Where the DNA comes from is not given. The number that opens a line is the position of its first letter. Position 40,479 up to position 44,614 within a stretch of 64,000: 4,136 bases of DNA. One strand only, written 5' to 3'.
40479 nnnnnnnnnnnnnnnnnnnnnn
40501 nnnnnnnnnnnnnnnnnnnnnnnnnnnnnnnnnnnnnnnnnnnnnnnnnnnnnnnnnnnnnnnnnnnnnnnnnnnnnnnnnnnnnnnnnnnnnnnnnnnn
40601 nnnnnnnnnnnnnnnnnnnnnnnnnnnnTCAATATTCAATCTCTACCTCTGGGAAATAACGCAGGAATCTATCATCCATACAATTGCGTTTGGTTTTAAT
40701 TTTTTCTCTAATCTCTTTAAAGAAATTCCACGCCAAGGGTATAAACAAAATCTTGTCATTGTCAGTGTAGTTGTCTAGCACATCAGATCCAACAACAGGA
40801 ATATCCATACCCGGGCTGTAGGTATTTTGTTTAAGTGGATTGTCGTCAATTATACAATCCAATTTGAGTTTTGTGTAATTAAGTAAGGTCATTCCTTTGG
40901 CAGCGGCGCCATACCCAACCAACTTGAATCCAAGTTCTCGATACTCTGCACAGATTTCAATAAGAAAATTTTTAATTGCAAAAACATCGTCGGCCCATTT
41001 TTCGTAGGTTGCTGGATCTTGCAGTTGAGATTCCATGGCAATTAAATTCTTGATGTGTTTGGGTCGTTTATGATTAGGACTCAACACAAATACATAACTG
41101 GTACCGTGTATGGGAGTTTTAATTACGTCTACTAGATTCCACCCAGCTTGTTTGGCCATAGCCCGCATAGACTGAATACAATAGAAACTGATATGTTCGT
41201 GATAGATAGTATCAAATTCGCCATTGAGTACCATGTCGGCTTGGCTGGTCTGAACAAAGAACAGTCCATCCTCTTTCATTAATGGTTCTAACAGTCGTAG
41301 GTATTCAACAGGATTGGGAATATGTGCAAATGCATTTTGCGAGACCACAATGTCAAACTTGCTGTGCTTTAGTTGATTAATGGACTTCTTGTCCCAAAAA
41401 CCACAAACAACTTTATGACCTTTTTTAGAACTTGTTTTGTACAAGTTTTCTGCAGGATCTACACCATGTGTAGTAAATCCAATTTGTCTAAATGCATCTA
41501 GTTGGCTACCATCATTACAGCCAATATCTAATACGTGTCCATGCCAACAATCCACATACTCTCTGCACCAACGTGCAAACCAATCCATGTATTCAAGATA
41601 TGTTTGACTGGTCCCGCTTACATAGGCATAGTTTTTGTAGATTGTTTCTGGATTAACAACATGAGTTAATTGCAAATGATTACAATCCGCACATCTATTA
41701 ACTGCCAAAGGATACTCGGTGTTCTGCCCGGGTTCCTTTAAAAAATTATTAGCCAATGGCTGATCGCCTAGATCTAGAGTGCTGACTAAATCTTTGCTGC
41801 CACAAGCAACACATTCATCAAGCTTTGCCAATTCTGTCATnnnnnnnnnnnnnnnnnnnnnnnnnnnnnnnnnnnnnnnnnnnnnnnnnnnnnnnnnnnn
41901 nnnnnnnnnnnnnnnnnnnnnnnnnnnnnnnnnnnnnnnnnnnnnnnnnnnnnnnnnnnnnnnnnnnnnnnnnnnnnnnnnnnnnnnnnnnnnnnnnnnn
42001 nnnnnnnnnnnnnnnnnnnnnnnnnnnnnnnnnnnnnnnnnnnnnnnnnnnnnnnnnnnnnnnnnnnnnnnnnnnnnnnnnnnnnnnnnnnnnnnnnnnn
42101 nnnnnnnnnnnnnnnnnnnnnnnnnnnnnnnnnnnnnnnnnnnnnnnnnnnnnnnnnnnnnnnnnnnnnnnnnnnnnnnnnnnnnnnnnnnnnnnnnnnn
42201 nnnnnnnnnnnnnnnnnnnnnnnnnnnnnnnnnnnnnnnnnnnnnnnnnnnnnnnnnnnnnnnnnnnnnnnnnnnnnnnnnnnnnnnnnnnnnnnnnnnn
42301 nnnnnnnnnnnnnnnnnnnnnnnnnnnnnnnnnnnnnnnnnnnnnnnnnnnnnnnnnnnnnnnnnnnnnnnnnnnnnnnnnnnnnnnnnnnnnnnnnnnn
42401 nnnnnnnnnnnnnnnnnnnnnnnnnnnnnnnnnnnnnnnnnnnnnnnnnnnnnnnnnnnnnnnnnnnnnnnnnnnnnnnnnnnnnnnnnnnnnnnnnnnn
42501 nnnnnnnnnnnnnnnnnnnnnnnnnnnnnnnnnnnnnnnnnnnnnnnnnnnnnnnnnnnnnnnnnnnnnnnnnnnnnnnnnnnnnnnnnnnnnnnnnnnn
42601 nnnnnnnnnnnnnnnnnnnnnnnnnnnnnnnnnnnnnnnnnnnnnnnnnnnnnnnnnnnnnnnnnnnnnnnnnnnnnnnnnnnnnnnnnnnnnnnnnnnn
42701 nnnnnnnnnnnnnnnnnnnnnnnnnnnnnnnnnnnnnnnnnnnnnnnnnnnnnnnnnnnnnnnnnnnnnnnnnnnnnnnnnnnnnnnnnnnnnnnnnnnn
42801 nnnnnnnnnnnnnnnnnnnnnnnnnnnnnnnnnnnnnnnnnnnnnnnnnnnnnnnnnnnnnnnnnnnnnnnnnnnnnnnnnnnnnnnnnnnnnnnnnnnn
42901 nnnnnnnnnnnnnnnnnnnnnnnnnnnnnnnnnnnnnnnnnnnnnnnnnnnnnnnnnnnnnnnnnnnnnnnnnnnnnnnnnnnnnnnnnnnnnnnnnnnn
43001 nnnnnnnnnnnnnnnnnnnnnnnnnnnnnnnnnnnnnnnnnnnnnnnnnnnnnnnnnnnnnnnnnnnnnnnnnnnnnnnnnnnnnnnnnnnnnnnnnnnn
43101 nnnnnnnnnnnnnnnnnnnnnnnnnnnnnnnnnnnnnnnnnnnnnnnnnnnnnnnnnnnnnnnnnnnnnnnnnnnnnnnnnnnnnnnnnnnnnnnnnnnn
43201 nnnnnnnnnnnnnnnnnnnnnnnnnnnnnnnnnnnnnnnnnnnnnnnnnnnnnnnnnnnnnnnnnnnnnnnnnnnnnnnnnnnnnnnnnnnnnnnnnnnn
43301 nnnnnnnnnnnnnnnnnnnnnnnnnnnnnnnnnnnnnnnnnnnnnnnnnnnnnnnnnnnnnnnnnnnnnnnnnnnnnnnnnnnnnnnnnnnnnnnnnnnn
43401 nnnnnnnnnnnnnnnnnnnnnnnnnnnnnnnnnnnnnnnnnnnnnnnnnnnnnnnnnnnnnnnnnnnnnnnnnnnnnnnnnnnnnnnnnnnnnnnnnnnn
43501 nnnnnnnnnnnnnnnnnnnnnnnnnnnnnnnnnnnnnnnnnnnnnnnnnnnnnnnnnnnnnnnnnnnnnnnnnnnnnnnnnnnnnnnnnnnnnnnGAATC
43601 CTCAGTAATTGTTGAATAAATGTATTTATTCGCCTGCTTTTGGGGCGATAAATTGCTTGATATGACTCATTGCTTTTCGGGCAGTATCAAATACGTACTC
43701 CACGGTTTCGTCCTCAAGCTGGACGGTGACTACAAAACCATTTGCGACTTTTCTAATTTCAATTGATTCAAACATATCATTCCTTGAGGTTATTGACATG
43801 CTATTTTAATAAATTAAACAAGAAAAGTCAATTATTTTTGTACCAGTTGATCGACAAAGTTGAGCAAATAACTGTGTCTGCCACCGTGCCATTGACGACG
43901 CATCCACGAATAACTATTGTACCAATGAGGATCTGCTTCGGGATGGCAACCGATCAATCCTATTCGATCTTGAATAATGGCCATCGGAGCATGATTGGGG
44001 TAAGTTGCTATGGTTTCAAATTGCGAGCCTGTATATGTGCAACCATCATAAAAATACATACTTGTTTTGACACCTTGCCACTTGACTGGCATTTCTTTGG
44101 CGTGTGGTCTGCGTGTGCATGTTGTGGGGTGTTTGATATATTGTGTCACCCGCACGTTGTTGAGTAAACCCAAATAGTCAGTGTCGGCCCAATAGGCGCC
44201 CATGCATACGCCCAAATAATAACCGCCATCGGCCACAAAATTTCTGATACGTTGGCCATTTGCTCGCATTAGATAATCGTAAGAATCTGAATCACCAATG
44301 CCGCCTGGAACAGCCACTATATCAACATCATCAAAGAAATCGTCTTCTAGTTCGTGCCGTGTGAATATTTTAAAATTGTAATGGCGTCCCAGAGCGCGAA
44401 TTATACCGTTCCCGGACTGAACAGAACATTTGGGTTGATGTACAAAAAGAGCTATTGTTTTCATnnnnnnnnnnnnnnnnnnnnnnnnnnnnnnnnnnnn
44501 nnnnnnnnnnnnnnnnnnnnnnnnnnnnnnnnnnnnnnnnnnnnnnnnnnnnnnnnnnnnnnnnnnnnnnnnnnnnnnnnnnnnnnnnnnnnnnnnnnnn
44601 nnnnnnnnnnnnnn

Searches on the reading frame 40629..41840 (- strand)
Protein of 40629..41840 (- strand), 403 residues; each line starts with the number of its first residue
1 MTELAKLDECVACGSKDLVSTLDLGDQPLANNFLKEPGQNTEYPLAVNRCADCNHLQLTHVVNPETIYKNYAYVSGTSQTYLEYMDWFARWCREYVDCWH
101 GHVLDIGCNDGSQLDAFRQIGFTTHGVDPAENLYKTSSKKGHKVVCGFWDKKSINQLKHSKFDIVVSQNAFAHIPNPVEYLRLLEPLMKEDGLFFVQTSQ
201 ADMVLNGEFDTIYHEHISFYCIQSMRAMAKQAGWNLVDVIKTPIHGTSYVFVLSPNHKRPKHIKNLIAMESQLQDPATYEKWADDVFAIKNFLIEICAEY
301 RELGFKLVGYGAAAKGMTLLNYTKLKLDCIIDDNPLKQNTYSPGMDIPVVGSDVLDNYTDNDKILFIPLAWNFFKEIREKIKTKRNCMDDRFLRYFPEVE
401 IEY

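Call 61: search_protein_families(library=pfam, proteins=[window:40629-41840:-], max_evalue=0.001)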
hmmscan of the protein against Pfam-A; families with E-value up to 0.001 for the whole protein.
window:40629-41840:- (403 aa): 8 families
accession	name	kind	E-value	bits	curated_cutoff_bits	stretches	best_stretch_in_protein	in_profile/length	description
PF08484.17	Methyltransf_14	-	1.1e-26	94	23.5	1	243-385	1-149/160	C-methyltransferase C-terminal domain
PF13489.12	Methyltransf_23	-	3.1e-20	73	27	1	100-238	23-163/164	Methyltransferase domain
PF08421.16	Methyltransf_13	-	6.9e-17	61.8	31.3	1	10-68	1-62/62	Putative zinc binding domain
PF08241.18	Methyltransf_11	-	9.8e-11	42.6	21.2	1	104-196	1-95/95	Methyltransferase domain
PF08242.18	Methyltransf_12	-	9.2e-10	39.6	30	1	104-194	1-98/98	Methyltransferase domain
PF13847.12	Methyltransf_31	-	7.8e-08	32.6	27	1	102-200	6-113/145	Methyltransferase domain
PF13649.12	Methyltransf_25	-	6.4e-07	30.4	27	1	103-192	1-97/97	Methyltransferase domain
PF07021.18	MetW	-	4.3e-05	23.7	21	1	102-181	16-95/193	Methionine biosynthesis protein MetW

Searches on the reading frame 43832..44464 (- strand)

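Call 61: search_protein_families(library=pfam, proteins=[window:43832-44464:-], max_evalue=0.001)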
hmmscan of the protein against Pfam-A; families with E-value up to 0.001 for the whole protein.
window:43832-44464:- (210 aa): 1 family
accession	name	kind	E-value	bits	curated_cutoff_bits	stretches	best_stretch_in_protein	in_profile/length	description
PF09825.15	BPL_N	-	5e-09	35.9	24.2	1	22-93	24-95/283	Biotin-protein ligase, N terminal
